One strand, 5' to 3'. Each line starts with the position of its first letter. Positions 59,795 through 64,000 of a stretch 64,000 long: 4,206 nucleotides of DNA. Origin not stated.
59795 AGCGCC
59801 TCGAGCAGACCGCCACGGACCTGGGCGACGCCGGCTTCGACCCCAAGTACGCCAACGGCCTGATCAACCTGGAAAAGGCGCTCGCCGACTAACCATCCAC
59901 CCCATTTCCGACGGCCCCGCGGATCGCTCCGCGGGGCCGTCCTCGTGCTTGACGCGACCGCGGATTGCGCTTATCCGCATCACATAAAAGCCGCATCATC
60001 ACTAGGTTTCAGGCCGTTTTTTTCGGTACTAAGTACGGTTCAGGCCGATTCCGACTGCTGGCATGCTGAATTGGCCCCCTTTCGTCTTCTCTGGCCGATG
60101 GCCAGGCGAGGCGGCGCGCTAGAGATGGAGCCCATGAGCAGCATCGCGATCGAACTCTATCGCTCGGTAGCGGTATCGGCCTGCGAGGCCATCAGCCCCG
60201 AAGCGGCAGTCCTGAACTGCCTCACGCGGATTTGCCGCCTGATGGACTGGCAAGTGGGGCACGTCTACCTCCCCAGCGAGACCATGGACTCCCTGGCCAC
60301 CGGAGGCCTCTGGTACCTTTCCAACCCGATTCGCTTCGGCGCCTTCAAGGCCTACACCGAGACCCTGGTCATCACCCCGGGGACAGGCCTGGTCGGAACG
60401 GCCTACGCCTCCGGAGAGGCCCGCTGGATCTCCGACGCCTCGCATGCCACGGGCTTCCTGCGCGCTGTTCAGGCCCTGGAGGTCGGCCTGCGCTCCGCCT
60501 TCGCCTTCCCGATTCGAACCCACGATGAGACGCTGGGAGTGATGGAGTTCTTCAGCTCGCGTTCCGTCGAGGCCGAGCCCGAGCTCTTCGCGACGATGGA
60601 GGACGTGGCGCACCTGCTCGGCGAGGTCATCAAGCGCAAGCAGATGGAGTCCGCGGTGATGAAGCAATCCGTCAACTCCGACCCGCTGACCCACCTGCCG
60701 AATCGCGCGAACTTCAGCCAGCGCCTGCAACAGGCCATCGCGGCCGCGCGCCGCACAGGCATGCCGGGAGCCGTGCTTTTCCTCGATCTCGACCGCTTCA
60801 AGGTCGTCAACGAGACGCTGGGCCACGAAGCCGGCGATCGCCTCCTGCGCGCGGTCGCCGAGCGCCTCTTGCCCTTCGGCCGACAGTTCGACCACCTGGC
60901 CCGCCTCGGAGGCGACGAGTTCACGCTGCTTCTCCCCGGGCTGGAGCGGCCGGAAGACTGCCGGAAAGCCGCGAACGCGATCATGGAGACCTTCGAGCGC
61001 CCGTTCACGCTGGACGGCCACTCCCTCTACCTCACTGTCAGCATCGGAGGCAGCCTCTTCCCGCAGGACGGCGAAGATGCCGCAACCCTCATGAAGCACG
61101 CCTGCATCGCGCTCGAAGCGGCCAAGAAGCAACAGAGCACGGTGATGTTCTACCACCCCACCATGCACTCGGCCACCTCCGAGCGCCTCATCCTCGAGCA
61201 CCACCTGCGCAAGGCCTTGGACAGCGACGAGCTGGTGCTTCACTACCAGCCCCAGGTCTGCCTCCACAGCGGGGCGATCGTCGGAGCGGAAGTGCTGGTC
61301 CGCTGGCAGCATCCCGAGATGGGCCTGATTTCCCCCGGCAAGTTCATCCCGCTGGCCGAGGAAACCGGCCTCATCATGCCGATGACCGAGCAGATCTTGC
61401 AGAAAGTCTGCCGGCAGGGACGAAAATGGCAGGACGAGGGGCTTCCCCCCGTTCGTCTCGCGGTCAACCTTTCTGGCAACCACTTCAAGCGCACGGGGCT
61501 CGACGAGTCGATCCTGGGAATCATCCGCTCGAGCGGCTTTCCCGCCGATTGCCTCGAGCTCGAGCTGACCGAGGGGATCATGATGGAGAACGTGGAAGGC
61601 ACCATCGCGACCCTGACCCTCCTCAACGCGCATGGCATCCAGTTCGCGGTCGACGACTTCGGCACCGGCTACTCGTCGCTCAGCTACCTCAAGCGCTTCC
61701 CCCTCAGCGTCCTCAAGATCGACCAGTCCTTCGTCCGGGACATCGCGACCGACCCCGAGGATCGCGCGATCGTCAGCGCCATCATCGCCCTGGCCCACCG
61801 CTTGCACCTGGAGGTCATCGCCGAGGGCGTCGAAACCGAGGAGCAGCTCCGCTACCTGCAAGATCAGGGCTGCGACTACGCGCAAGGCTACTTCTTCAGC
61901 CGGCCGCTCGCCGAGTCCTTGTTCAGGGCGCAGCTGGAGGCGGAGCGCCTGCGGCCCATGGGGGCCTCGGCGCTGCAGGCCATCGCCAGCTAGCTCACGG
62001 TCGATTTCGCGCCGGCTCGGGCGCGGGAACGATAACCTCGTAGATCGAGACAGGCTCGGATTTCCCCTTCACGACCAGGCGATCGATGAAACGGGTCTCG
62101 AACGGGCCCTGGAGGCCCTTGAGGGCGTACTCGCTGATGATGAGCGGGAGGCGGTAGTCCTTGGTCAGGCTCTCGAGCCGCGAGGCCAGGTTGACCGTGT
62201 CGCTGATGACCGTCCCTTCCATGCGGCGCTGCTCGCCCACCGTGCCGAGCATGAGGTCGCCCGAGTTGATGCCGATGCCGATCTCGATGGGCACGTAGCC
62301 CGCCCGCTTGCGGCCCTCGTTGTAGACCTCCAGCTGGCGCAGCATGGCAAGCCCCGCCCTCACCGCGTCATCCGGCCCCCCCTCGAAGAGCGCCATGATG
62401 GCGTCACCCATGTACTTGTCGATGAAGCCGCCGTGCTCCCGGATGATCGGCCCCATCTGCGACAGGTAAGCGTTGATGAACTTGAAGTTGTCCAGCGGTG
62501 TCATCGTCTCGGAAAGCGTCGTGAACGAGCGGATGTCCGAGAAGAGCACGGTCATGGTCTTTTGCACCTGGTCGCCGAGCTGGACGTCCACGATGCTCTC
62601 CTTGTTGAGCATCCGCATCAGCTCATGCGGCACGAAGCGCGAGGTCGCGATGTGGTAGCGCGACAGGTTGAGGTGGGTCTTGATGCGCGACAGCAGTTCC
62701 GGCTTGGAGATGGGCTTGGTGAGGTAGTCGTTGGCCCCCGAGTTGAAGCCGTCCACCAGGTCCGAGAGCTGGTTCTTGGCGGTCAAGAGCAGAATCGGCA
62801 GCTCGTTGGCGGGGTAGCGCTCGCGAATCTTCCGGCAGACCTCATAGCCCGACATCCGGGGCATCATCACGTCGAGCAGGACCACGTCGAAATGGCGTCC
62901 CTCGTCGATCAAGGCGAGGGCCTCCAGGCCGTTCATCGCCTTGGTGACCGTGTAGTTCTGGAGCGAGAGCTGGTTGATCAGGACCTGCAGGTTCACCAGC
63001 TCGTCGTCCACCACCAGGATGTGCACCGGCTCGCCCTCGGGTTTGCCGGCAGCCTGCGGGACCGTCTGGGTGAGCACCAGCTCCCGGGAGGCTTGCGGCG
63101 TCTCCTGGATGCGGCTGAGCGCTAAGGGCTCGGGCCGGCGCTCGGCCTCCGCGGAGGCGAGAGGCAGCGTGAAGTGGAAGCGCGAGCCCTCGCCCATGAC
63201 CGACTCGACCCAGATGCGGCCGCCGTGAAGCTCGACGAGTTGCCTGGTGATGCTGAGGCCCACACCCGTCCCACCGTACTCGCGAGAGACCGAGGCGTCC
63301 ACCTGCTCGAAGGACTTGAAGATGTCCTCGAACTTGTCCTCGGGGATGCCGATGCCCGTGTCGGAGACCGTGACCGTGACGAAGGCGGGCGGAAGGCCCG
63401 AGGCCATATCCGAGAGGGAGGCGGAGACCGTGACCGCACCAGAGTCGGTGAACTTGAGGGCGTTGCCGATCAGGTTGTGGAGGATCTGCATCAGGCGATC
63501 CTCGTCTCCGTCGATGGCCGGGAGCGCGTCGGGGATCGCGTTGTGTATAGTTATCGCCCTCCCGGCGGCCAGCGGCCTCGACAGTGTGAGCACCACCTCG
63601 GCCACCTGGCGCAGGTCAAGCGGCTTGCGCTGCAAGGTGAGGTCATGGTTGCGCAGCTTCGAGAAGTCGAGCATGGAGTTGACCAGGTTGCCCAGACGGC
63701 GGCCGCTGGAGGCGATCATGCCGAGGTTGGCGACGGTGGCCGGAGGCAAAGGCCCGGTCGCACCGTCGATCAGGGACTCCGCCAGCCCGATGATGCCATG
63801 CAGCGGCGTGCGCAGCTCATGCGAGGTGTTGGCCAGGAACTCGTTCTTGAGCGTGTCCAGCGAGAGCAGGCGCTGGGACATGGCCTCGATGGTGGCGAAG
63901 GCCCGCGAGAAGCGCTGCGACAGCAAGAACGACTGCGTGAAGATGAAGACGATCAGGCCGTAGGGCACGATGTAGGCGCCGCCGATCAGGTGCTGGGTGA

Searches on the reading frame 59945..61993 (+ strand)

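Call 45: search_protein_families(library=pfam, proteins=[window:59945-61993:+], max_evalue=0.0001)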
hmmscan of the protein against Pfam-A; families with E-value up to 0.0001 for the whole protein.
window:59945-61993:+ (682 aa): 5 families
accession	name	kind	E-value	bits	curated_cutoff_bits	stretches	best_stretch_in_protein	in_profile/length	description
PF00563.25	EAL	-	1.1e-78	264.3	31.3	1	420-654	3-236/236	EAL domain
PF00990.26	GGDEF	-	5.7e-44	150.2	23.8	1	244-397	2-158/161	Diguanylate cyclase, GGDEF domain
PF13185.12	GAF_2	-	4.3e-10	40.4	28.6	1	84-229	3-135/136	GAF domain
PF01590.32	GAF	-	8.9e-09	36.4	22.4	1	86-226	3-130/133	GAF domain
PF14215.12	bHLH-MYC_N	-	7e-06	26.9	30.2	1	136-219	98-178/181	bHLH-MYC and R2R3-MYB transcription factors N-terminal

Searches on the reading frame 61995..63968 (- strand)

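Call 45: search_protein_families(library=pfam, proteins=[window:61995-63968:-], max_evalue=0.0001)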
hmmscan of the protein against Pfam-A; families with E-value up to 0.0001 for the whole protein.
window:61995-63968:- (657 aa): 4 families
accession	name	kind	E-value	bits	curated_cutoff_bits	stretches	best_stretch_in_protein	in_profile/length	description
PF02518.31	HATPase_c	-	2e-31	109.1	26.4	1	154-271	1-110/111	Histidine kinase-, DNA gyrase B-, and HSP90-like ATPase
PF00072.30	Response_reg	-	3e-29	101.9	30.2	1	317-430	1-111/111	Response regulator receiver domain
PF00512.31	HisKA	-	2.5e-18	66.3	26.9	1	41-107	2-65/66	His Kinase A (phospho-acceptor) domain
PF00211.25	Guanylate_cyc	-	1.9e-17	63.9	21.9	1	469-638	6-175/183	Adenylate and Guanylate cyclase catalytic domain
